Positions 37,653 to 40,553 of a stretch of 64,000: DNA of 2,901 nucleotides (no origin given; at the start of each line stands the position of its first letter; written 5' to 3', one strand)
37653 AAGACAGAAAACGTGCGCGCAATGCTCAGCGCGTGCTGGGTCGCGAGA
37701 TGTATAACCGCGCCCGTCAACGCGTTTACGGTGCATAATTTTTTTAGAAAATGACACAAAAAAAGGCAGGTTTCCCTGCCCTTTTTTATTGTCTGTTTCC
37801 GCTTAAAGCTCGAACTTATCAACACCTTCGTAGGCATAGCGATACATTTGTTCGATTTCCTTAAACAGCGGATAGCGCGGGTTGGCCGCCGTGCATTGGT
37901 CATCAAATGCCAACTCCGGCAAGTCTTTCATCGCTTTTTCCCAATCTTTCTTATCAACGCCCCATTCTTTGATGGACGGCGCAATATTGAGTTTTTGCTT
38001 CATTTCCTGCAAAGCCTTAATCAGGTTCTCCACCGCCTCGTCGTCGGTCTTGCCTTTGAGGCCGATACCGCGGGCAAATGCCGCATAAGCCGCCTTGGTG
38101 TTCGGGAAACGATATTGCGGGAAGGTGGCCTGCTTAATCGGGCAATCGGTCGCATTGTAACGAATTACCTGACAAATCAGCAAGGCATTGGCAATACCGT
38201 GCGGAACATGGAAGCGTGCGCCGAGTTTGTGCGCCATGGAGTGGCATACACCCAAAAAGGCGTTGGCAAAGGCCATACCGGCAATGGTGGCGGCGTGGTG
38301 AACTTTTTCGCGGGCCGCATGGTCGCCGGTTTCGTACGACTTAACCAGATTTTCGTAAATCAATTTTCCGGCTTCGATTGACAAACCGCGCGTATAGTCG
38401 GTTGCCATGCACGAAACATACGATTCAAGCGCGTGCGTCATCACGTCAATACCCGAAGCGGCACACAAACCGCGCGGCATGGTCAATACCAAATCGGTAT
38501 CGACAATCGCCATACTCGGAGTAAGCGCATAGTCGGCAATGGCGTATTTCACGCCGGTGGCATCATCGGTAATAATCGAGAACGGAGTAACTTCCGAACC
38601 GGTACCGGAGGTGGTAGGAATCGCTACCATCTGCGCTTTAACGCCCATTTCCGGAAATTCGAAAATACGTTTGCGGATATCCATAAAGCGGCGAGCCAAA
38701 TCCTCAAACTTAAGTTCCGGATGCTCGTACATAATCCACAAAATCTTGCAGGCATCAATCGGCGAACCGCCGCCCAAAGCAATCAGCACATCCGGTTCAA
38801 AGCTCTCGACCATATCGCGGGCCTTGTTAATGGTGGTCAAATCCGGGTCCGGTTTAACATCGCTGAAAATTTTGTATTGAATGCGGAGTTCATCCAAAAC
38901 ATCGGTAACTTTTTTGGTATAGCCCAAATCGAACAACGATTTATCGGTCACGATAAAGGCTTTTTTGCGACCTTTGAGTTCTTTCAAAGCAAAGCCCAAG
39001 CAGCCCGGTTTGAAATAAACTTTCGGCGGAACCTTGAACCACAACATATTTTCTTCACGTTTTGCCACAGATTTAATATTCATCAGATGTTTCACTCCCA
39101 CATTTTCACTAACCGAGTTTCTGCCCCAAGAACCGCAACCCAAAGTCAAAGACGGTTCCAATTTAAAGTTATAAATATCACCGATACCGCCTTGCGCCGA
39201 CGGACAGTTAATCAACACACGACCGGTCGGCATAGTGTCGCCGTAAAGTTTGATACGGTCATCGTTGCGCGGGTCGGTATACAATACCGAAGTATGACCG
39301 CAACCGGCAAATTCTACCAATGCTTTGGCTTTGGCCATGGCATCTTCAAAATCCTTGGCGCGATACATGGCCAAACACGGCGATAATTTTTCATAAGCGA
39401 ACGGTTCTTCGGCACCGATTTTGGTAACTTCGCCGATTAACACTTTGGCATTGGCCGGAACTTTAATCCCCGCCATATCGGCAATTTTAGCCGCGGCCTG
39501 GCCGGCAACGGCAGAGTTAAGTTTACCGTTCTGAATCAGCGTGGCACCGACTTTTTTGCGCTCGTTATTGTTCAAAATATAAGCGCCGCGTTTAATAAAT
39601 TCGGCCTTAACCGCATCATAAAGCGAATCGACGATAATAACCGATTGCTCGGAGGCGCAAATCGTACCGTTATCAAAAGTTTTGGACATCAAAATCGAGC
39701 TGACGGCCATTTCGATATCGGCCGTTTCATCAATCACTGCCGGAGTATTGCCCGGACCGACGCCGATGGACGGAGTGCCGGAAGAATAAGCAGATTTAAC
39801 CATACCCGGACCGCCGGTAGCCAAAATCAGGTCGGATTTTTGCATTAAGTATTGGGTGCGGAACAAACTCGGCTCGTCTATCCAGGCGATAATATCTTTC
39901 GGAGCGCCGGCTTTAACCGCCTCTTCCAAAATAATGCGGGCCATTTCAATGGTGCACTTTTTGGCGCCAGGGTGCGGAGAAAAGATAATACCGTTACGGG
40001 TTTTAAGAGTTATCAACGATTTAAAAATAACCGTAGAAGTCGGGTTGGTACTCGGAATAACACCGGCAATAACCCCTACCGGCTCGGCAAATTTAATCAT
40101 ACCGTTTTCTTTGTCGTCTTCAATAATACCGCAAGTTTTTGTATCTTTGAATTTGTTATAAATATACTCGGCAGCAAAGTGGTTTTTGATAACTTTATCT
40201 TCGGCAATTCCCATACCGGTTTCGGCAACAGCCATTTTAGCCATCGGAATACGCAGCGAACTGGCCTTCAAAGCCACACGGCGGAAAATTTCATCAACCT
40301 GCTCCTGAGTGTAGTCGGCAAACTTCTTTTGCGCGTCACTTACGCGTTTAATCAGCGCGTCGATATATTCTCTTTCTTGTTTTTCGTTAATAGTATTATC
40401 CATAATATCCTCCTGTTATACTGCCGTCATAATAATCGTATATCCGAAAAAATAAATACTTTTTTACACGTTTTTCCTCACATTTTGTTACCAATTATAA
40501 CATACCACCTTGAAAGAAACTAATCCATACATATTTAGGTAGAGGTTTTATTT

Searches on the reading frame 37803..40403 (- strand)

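Call 18: search_protein_families(library=ncbifam, proteins=[window:37803-40403:-], max_evalue=0.00001)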
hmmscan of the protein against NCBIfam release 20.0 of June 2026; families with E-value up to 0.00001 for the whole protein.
window:37803-40403:- (866 aa): 36 families (the best 25 are shown)
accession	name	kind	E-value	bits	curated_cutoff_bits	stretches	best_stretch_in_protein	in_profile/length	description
NF010378.0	PRK13805.1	equivalog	0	1365.6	951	1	6-862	8-868/872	bifunctional acetaldehyde-CoA/alcohol dehydrogenase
TIGR02518.1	EutH_ACDH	equivalog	5.3e-157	523.6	620.1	1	16-448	12-443/488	acetaldehyde dehydrogenase (acetylating)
NF047625.1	AcylSulfactDhSauS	equivalog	3.6e-116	388.7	600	1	11-449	3-443/464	acylating sulfoacetaldehyde dehydrogenase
TIGR02638.1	lactal_redase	equivalog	5.2e-86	288.8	523.15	1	461-854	9-379/379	lactaldehyde reductase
NF007911.0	PRK10624.1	equivalog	1.6e-82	277.5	537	1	472-858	21-382/382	lactaldehyde reductase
NF011927.0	PRK15398.1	subfamily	2.5e-75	253.9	403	1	14-405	38-423/465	aldehyde dehydrogenase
NF041833.1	Fe_ADH_ErcA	equivalog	5.1e-75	253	550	1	478-857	29-381/382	alcohol dehydrogenase-like regulatory protein ErcA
NF007363.0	PRK09860.1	equivalog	5.8e-63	213.3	581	1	478-857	30-382/383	L-threonine dehydrogenase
NF053866.1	CholDhdGbsBBac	equivalog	2.1e-61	207.7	550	1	451-858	7-391/392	choline dehydrogenase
NF050025.1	SulfAcetaldRedSarD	equivalog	1.4e-54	185.4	700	1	473-825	25-355/385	sulfoacetaldehyde reductase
TIGR03405.1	Phn_Fe-ADH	equivalog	2.4e-52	177.9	423.7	1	459-762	4-300/355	iron-containing alcohol dehydrogenase PsrA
NF058672.1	4HyButDHCUPNE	equivalog_domain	1.5e-51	175.8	500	1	477-854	27-374/378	4-hydroxybutyrate dehydrogenase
NF011998.0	PRK15454.1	equivalog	6.6e-51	173.3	556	1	455-854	23-391/395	ethanolamine utilization ethanol dehydrogenase EutG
TIGR04266.1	NDMA_methanol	equivalog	4.3e-23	81.8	625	1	478-843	37-401/420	NDMA-dependent methanol dehydrogenase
NF041822.1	daptide_DH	equivalog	1e-16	60.8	300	1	483-667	4-180/363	daptide-type RiPP biosynthesis dehydogenase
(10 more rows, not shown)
